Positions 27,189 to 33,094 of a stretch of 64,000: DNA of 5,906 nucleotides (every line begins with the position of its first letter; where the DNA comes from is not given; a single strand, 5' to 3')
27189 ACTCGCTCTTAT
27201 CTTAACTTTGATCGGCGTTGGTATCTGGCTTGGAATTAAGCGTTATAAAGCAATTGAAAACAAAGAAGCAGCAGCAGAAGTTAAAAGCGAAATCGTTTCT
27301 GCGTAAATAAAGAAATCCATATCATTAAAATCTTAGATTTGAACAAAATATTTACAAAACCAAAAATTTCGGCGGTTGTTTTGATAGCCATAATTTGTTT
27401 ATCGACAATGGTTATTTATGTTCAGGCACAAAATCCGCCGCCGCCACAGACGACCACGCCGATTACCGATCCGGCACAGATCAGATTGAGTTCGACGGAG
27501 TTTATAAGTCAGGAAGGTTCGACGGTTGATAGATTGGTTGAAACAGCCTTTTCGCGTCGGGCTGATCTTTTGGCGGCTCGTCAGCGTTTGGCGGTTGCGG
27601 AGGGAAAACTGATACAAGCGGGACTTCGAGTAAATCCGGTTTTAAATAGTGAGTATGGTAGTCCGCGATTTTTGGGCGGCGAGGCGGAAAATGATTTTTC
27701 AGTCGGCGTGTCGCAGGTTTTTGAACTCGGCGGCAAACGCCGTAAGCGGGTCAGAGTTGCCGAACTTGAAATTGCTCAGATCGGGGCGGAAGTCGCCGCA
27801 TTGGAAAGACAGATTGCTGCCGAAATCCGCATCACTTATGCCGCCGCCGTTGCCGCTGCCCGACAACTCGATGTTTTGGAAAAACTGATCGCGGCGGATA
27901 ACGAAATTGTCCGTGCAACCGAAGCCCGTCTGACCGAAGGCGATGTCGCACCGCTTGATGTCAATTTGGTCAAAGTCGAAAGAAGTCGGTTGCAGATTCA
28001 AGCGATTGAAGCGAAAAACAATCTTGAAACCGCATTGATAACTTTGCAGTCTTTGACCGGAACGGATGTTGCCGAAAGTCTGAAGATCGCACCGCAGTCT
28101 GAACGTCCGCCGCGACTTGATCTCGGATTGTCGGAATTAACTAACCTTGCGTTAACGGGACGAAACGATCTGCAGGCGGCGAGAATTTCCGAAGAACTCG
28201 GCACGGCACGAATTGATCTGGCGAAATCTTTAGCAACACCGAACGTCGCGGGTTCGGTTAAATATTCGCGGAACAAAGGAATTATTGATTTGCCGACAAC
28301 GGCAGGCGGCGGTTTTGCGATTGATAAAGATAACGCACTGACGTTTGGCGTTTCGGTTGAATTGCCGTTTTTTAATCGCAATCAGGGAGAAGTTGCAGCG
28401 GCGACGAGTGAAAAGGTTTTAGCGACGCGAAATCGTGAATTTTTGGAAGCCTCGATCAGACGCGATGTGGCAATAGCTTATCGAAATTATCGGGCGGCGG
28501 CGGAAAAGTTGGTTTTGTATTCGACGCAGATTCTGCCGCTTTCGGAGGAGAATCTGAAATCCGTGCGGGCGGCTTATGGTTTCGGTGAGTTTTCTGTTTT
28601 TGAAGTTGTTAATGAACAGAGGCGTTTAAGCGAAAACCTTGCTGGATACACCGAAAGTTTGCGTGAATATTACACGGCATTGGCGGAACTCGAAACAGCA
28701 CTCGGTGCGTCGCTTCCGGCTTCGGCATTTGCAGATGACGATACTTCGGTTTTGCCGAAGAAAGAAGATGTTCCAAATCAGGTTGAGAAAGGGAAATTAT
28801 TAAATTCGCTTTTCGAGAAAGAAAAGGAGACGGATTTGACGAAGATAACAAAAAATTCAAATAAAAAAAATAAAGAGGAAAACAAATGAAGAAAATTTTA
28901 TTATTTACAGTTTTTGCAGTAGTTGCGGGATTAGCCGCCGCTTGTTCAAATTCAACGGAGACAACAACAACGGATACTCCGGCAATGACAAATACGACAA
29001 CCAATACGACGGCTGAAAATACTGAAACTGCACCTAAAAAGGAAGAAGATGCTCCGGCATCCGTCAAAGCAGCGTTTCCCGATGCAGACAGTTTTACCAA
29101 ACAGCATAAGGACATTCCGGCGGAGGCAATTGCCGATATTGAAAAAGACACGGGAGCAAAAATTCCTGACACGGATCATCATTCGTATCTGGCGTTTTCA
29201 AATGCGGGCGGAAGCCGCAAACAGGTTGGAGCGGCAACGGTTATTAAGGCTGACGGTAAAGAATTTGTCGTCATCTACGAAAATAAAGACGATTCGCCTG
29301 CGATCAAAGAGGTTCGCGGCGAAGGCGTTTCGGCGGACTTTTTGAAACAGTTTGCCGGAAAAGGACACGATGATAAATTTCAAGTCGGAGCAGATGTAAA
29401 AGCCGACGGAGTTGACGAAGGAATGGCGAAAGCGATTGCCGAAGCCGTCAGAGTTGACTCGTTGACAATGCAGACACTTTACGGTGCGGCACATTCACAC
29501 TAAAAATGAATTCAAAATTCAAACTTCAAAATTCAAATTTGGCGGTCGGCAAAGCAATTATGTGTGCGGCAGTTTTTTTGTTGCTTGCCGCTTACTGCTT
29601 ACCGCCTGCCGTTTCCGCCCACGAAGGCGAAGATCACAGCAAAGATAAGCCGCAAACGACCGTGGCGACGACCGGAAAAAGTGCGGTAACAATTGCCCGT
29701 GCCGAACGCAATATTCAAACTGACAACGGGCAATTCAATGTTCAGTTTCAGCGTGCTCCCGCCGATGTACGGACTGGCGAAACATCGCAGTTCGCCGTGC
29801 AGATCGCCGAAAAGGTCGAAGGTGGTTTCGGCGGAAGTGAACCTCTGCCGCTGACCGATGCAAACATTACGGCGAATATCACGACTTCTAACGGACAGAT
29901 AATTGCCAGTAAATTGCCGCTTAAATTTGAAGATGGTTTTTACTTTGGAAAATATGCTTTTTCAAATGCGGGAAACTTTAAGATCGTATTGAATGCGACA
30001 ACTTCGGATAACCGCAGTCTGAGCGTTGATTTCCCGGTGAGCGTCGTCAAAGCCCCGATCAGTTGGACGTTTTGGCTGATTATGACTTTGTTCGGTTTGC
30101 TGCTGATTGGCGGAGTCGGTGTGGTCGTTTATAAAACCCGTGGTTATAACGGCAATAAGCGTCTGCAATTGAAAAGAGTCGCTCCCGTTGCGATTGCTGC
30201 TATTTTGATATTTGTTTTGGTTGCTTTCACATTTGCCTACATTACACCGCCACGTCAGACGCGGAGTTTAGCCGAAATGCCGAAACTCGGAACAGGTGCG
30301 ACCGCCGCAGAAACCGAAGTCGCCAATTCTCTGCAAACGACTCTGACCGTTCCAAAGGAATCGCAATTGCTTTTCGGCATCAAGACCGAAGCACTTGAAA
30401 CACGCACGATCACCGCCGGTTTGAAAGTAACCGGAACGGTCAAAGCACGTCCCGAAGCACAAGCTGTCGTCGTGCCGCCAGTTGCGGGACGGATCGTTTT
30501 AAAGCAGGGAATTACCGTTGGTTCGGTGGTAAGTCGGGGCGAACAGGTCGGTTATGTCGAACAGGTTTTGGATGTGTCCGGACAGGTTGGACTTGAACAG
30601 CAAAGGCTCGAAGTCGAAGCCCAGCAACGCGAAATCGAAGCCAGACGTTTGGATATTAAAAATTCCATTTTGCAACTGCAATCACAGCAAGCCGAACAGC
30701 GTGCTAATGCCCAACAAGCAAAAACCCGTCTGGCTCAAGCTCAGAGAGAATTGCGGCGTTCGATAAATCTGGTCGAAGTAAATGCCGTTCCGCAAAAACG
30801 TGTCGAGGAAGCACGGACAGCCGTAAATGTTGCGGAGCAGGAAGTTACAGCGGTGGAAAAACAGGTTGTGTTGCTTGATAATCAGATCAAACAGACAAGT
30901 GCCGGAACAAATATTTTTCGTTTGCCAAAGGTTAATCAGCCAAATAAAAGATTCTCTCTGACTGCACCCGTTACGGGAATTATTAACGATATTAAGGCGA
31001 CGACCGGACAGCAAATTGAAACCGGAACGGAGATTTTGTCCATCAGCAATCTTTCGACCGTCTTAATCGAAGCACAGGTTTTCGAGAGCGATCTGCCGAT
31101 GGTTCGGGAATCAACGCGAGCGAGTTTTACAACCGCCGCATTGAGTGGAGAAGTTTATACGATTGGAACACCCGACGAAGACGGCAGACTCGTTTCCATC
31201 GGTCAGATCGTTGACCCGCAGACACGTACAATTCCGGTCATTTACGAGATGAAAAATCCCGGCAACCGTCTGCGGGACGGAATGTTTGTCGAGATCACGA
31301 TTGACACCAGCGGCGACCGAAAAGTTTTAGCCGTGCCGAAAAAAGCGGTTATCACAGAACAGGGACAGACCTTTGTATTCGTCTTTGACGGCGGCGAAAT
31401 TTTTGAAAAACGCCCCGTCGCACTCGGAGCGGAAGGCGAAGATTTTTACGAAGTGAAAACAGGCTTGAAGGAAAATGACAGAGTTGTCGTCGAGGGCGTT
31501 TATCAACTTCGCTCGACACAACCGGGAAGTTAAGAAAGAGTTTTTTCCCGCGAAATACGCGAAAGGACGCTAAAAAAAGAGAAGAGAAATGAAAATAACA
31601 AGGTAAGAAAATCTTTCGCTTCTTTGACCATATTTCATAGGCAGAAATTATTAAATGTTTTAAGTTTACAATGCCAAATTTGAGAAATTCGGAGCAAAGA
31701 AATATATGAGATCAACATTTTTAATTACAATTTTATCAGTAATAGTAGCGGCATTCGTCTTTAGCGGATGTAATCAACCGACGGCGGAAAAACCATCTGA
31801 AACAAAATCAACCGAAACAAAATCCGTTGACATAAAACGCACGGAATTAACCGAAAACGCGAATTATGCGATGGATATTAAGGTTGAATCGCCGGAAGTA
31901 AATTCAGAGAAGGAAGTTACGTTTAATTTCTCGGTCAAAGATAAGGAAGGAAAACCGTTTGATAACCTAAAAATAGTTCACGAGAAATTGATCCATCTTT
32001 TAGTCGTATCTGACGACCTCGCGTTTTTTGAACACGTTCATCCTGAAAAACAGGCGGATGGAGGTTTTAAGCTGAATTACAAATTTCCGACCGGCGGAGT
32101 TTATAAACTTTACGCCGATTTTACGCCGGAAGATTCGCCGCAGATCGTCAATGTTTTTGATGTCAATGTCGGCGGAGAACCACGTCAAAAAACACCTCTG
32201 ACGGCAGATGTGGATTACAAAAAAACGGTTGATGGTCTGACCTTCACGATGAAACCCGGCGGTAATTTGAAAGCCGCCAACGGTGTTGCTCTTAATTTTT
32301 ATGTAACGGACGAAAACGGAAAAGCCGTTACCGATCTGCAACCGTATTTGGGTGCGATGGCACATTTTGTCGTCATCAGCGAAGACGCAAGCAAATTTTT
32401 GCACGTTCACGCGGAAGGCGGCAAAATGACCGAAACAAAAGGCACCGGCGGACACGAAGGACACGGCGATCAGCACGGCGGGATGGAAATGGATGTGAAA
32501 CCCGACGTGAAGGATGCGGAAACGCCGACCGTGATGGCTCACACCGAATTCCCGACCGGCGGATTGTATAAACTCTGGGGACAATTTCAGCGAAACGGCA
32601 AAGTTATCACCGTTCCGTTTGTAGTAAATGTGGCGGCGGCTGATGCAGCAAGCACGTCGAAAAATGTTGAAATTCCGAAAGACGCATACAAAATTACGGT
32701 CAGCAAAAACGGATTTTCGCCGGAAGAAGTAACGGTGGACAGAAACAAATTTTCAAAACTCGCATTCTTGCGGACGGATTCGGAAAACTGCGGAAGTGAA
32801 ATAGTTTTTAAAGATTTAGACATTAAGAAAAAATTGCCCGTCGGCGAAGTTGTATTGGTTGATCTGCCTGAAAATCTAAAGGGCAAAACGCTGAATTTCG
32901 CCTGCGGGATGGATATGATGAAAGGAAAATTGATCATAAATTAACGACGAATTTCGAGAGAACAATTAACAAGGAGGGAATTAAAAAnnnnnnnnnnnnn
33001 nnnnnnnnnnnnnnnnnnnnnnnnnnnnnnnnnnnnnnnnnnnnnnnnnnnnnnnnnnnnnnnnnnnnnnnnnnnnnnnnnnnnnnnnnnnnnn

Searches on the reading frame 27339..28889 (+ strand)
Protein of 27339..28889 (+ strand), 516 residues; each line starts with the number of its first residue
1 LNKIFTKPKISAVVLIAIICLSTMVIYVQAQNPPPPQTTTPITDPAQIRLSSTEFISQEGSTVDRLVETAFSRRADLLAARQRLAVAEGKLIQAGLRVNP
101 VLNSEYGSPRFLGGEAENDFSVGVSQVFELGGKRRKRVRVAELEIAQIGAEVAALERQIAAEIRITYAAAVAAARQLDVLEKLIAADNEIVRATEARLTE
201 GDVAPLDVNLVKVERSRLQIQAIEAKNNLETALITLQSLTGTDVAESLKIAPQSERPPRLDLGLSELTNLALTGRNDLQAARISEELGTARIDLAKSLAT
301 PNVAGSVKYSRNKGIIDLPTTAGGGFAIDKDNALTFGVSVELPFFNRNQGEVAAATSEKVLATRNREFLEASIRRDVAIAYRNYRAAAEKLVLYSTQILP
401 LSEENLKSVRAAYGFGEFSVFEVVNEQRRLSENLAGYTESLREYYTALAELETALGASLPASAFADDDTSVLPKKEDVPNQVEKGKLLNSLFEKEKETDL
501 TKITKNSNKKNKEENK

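Call 34: search_protein_families(library=pfam, proteins=[window:27339-28889:+], max_evalue=0.001)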
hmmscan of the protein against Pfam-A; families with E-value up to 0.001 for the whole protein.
window:27339-28889:+ (516 aa): 1 family
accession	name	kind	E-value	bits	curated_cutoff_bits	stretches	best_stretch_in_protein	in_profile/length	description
PF02321.23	OEP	-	8.6e-50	169.6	22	2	264-456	1-187/187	Outer membrane efflux protein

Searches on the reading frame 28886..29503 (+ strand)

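Call 34: search_protein_families(library=pfam, proteins=[window:28886-29503:+], max_evalue=0.001)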
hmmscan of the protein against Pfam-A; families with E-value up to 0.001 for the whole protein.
window:28886-29503:+ (205 aa): 1 family
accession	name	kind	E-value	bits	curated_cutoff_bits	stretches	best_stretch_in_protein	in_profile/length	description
PF24381.1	DUF7537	-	0.0005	20.1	31.7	1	8-146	8-139/258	Family of unknown function (DUF7537)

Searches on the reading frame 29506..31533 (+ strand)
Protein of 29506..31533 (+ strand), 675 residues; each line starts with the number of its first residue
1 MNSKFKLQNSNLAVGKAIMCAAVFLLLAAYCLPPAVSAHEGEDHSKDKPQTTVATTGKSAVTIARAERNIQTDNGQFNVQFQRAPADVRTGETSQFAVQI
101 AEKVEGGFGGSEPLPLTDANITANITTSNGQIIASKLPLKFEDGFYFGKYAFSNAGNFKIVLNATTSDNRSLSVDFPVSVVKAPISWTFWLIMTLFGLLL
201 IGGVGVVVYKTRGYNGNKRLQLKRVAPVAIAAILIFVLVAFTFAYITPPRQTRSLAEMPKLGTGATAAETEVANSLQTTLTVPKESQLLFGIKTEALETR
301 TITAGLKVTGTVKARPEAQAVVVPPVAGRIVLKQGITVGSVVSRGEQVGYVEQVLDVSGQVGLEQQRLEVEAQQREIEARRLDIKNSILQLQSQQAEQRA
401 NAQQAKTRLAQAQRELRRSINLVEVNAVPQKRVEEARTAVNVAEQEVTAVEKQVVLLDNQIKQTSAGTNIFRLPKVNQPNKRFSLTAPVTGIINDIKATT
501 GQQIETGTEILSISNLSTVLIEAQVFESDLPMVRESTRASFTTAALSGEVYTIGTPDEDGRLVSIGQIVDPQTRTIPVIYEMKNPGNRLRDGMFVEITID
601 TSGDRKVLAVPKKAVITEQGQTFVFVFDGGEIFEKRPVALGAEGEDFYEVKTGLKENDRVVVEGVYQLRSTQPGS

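Call 34: search_protein_families(library=pfam, proteins=[window:29506-31533:+], max_evalue=0.001)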
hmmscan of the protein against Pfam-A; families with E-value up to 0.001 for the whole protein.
window:29506-31533:+ (675 aa): 2 families
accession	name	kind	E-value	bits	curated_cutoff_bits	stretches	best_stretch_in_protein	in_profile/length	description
PF16576.10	HlyD_D23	-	3.9e-24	85.6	30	1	306-595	6-214/214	Barrel-sandwich domain of CusB or HlyD membrane-fusion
PF13437.12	HlyD_3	-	1.1e-14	55.5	22.2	1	485-585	2-96/106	HlyD family secretion protein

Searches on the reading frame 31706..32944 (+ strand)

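Call 34: search_protein_families(library=pfam, proteins=[window:31706-32944:+], max_evalue=0.001)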
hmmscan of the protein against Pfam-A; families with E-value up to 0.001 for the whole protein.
window:31706-32944:+ (412 aa): 1 family
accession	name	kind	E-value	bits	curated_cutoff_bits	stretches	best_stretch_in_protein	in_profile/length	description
PF13473.12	Cupredoxin_1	-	9.7e-16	58.1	27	1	315-411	10-104/104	Cupredoxin-like domain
